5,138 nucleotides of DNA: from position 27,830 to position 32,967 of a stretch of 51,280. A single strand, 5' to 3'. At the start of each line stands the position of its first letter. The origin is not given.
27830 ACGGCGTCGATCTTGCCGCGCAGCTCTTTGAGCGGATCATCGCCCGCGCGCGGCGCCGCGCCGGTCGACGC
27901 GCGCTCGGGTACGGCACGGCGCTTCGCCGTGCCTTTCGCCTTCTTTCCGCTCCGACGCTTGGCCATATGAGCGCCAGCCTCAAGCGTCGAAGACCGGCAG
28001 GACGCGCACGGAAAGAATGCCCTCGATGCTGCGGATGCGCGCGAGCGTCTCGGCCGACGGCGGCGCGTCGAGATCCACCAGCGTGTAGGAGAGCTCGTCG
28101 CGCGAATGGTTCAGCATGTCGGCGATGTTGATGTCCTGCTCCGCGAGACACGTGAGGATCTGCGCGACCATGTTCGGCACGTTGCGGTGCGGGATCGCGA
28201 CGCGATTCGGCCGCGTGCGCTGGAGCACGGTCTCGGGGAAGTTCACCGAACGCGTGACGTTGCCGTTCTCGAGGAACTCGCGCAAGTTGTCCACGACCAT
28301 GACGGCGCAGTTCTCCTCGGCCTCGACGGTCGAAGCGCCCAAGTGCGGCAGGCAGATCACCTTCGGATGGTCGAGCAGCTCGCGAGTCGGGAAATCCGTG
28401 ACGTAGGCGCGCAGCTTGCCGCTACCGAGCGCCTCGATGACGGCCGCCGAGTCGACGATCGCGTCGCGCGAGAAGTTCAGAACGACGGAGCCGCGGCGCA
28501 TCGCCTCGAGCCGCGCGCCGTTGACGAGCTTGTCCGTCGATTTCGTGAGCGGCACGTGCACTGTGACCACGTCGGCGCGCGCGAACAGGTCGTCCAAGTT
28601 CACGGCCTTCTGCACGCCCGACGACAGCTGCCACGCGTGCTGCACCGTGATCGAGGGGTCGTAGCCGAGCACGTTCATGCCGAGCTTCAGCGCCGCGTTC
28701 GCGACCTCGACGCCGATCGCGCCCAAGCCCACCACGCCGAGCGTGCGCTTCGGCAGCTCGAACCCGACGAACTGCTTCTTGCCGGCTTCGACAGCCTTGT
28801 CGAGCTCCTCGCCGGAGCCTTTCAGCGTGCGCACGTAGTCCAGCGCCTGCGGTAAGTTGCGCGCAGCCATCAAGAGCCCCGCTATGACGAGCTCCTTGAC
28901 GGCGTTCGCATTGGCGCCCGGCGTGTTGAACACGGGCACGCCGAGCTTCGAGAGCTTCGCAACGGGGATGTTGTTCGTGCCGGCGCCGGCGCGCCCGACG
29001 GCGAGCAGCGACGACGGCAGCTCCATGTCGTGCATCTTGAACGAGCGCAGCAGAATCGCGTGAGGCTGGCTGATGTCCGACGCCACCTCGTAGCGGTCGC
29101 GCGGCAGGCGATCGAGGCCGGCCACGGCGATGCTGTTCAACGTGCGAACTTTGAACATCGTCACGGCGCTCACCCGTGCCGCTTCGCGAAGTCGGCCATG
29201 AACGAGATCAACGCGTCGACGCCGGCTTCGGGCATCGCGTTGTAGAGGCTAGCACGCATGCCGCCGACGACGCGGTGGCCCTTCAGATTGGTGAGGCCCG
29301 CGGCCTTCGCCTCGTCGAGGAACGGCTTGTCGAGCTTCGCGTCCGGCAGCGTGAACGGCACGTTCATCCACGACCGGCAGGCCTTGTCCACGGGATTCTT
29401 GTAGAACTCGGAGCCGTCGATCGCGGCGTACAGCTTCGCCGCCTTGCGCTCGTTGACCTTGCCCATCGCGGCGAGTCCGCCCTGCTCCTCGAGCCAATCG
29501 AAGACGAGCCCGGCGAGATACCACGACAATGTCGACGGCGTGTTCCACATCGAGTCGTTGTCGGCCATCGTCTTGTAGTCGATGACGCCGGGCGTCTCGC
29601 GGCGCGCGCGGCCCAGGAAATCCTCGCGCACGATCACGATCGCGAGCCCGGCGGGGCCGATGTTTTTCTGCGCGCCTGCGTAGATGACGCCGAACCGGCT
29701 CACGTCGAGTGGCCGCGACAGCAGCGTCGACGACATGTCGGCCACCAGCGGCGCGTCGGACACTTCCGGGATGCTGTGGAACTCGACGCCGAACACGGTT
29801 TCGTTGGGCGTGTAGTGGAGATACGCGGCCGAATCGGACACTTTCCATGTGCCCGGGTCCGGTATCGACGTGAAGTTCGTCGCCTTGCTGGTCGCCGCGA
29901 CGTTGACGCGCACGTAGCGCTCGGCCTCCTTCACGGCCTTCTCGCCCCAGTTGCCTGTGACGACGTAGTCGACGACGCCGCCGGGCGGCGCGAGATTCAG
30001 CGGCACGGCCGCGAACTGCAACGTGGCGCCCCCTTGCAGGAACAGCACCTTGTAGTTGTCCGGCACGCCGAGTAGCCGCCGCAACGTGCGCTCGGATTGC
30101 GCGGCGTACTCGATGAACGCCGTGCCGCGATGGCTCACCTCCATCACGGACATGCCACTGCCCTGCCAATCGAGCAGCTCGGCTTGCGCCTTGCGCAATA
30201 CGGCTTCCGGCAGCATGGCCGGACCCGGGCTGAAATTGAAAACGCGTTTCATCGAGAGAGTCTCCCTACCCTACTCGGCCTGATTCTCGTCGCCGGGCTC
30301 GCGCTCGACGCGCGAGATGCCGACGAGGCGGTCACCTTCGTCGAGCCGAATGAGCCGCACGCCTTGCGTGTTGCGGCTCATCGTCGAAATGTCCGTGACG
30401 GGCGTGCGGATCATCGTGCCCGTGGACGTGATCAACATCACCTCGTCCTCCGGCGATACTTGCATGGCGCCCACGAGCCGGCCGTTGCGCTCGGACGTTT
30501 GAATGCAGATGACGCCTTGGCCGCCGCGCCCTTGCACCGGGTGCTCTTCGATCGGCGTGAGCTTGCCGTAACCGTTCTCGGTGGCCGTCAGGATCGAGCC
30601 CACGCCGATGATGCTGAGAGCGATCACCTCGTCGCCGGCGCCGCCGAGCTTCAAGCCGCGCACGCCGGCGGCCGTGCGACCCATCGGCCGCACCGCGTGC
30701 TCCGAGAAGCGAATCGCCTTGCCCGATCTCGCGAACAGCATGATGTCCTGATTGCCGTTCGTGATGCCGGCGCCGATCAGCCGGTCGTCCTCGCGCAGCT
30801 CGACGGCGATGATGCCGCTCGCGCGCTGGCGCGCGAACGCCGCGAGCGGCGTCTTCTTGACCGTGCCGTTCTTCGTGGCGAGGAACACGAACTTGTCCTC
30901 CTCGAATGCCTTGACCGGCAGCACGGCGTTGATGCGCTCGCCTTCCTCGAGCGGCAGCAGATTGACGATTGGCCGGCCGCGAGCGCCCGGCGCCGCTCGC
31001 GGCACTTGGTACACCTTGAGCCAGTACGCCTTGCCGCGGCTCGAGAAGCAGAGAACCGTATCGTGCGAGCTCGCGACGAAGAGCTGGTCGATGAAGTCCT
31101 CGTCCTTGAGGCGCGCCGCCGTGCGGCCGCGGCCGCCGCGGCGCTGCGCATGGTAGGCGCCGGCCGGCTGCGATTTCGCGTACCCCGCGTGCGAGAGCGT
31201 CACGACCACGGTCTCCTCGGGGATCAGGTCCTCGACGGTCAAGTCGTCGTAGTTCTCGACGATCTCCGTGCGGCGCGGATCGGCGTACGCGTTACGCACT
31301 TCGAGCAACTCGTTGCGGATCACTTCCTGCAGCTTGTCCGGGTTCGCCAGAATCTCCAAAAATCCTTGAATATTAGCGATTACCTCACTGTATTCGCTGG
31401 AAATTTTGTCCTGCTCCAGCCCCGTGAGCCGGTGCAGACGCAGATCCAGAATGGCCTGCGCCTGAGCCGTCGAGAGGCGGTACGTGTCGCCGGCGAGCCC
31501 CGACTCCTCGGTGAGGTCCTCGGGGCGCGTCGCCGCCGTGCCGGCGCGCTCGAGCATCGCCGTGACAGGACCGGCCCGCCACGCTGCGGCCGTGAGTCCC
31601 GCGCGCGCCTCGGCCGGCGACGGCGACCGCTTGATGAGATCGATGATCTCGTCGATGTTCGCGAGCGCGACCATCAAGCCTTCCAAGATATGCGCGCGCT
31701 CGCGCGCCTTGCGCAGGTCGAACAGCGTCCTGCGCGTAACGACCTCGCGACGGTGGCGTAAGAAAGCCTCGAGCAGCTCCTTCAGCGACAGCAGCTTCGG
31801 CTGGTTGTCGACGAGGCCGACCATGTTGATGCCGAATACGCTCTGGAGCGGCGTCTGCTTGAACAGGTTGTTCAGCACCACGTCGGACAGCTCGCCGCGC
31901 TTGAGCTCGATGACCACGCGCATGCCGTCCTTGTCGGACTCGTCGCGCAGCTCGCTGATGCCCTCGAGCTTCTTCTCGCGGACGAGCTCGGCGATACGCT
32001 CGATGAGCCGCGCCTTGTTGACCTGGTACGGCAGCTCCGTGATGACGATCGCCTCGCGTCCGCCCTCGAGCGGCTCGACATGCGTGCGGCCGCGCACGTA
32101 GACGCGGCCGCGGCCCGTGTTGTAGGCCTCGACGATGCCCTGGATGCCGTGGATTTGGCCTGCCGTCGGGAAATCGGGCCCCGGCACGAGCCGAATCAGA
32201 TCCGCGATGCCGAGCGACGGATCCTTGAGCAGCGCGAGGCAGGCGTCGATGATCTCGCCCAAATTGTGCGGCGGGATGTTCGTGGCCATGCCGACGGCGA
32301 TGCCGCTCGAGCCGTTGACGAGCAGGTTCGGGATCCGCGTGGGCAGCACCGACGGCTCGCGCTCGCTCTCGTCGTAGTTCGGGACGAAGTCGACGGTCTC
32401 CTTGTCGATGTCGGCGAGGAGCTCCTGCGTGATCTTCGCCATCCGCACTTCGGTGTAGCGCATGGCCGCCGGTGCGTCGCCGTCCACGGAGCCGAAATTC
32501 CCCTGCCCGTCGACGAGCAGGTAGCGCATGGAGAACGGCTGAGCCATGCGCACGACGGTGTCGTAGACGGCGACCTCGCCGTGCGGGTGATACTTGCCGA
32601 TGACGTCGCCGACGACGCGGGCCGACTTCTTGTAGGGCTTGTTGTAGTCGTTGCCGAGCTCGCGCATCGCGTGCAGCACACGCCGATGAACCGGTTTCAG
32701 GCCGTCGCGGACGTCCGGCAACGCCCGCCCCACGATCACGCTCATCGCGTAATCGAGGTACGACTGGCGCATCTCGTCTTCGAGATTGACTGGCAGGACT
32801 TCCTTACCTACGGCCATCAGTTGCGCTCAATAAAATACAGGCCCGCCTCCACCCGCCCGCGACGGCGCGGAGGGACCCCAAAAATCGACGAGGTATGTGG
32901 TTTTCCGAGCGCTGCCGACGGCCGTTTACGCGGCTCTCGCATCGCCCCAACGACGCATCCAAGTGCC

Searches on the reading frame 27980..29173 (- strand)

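Call 50: search_protein_families(library=pfam, proteins=[window:27980-29173:-], max_evalue=0.00001)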
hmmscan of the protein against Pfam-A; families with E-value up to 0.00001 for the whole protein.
window:27980-29173:- (397 aa): 4 families
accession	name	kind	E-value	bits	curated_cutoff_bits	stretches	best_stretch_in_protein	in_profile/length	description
PF02826.25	2-Hacid_dh_C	-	8e-40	136.5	25.1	1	99-279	3-178/178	D-isomer specific 2-hydroxyacid dehydrogenase, NAD binding domain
PF00389.36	2-Hacid_dh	-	4.3e-17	62.5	24.6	1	25-311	28-134/134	D-isomer specific 2-hydroxyacid dehydrogenase, catalytic domain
PF03446.21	NAD_binding_2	-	6.7e-08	33.1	21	1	145-249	2-107/161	NAD binding domain of 6-phosphogluconate dehydrogenase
PF01262.27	AlaDh_PNT_C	-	7.5e-06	26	23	1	146-234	32-128/214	Alanine dehydrogenase/PNT, C-terminal domain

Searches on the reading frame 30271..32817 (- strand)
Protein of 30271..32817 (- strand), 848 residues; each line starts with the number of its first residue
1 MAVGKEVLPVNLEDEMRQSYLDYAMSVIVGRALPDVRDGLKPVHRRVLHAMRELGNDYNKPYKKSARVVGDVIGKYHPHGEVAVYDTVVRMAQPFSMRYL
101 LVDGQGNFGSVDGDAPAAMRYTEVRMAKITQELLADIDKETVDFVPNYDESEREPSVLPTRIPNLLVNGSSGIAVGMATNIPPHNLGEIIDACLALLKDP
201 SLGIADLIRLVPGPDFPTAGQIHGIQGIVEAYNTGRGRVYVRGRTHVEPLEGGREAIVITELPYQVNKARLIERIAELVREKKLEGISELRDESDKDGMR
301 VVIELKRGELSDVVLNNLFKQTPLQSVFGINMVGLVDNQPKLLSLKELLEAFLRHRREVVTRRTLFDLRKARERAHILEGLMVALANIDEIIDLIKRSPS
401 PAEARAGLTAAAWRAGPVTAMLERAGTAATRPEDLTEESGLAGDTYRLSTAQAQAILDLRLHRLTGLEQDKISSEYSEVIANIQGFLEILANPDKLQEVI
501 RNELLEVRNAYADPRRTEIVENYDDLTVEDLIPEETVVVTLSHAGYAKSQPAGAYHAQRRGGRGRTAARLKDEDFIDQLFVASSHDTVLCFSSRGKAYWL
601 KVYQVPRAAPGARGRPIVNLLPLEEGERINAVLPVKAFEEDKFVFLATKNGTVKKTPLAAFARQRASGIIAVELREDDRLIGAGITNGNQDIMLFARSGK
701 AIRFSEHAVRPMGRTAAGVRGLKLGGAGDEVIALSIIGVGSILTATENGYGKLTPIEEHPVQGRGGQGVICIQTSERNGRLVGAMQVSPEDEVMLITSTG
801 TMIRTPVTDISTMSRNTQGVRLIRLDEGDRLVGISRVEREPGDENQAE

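Call 50: search_protein_families(library=pfam, proteins=[window:30271-32817:-], max_evalue=0.00001)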
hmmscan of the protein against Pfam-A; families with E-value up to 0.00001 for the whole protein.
window:30271-32817:- (848 aa): 2 families
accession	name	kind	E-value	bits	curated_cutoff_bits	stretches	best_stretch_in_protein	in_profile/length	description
PF00521.26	DNA_topoisoIV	-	7.6e-163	542.8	31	1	31-504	1-431/432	DNA gyrase/topoisomerase IV, subunit A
PF03989.18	DNA_gyraseA_C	-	6.9e-73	240.3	27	6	791-837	1-47/48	DNA gyrase C-terminal domain, beta-propeller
